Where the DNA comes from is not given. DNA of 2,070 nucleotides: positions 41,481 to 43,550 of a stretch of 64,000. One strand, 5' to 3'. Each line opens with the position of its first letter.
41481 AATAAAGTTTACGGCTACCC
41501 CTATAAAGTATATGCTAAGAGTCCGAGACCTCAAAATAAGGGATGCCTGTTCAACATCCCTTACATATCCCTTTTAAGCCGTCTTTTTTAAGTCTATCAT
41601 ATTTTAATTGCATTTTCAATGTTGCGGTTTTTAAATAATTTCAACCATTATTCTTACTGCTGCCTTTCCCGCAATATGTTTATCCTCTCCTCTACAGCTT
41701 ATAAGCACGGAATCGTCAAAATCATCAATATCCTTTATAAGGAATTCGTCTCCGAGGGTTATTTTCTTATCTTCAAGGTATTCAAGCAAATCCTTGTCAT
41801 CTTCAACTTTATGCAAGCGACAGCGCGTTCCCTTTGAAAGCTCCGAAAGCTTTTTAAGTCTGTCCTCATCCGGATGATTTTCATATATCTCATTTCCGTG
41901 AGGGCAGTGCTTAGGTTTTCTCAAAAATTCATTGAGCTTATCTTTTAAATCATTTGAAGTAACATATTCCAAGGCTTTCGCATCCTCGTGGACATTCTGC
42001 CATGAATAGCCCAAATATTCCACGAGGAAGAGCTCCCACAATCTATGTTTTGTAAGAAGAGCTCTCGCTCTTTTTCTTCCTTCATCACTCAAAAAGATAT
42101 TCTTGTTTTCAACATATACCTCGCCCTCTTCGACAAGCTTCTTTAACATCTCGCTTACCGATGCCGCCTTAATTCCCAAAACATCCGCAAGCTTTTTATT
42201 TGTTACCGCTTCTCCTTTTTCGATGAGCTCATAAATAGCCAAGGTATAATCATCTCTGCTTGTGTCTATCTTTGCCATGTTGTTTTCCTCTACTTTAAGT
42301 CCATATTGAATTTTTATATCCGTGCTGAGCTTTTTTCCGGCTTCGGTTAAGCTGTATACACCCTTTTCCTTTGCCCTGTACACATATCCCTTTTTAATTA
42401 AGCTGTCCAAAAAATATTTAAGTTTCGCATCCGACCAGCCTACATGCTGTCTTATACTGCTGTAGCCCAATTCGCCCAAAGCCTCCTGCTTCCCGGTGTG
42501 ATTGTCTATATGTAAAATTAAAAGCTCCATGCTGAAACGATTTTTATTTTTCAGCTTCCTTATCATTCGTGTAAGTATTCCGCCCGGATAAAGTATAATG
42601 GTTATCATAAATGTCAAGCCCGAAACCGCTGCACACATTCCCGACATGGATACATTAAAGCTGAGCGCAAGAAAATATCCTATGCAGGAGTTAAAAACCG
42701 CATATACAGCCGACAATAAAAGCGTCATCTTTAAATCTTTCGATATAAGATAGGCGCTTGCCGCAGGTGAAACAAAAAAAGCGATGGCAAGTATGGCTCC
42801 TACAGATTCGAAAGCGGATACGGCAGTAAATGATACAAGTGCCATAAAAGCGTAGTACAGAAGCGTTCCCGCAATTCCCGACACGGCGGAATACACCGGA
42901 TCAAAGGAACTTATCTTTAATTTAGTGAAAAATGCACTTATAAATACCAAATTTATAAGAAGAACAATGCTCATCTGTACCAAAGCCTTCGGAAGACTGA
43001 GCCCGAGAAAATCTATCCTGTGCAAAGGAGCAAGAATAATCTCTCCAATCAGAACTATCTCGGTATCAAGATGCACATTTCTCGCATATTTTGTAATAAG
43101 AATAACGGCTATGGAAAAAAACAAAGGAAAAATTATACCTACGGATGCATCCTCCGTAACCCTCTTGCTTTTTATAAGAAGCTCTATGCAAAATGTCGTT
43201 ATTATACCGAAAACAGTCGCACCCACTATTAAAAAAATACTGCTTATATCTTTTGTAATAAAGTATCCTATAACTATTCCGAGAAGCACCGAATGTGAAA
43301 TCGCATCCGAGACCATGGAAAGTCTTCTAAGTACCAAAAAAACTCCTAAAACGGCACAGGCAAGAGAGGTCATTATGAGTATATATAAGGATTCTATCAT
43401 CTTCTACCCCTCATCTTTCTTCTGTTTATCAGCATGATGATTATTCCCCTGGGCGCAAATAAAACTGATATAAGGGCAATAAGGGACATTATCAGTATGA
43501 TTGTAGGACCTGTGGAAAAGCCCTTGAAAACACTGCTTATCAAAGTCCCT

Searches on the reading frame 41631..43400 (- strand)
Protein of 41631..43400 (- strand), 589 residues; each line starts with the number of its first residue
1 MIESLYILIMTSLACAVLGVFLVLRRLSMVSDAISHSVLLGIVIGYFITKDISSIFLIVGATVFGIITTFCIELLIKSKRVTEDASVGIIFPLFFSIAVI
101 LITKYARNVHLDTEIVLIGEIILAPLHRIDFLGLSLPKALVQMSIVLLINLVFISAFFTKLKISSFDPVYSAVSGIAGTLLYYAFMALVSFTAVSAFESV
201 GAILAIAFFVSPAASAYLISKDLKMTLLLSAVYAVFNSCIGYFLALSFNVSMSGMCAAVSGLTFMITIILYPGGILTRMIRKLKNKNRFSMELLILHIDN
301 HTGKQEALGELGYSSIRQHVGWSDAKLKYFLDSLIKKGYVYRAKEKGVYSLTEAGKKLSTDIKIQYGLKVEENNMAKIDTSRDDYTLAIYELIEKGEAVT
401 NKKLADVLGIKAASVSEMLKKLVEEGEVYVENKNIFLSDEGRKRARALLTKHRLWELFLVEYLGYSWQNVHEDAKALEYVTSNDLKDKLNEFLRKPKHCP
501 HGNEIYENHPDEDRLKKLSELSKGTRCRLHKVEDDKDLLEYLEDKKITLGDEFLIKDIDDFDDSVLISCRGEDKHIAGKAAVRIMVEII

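Call 77: find_encoding_contigs(protein=window:41631-43400:-, flank=10000, max_places=1)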
Protein window:41631-43400:- (589 aa): 14 contigs read that carry it; 1 place shown.
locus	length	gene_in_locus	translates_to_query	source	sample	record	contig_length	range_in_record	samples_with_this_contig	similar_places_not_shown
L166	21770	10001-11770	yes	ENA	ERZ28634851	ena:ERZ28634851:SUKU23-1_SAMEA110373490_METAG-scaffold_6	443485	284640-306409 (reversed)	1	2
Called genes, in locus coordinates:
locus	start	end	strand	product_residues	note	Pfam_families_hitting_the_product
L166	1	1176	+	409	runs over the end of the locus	PF00579:tRNA-synt_1b, PF22421:SYY_C-terminal, PF01479:S4 (weak)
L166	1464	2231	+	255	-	PF09515:Thia_YuaJ (weak), PF12822:ECF_trnsprt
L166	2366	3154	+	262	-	PF00528:BPD_transp_1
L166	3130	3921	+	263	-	PF00005:ABC_tran, PF00004:AAA (faint)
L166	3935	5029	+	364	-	PF13379:NMT1_2, PF04069:OpuAC (weak), PF09084:NMT1, PF12974:Phosphonate-bd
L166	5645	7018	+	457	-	-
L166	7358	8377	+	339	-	PF01297:ZnuA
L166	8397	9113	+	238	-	PF00005:ABC_tran, PF02463:SMC_N (weak), PF13304:AAA_21 (faint)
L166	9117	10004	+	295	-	PF00950:ABC-3, PF01032:FecCD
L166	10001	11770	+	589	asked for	PF00950:ABC-3, PF01047:MarR (faint), PF01978:TrmB (faint), PF09339:HTH_IclR (faint), PF01325:Fe_dep_repress, PF13412:HTH_24 (weak), PF02742:Fe_dep_repr_C, PF04023:FeoA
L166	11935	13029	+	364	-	PF13303:PTS_EIIC_2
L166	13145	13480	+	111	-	-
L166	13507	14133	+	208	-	-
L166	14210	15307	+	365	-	PF01926:MMR_HSR1, PF02421:FeoB_N, PF06071:YchF-GTPase_C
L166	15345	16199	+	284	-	PF01790:LGT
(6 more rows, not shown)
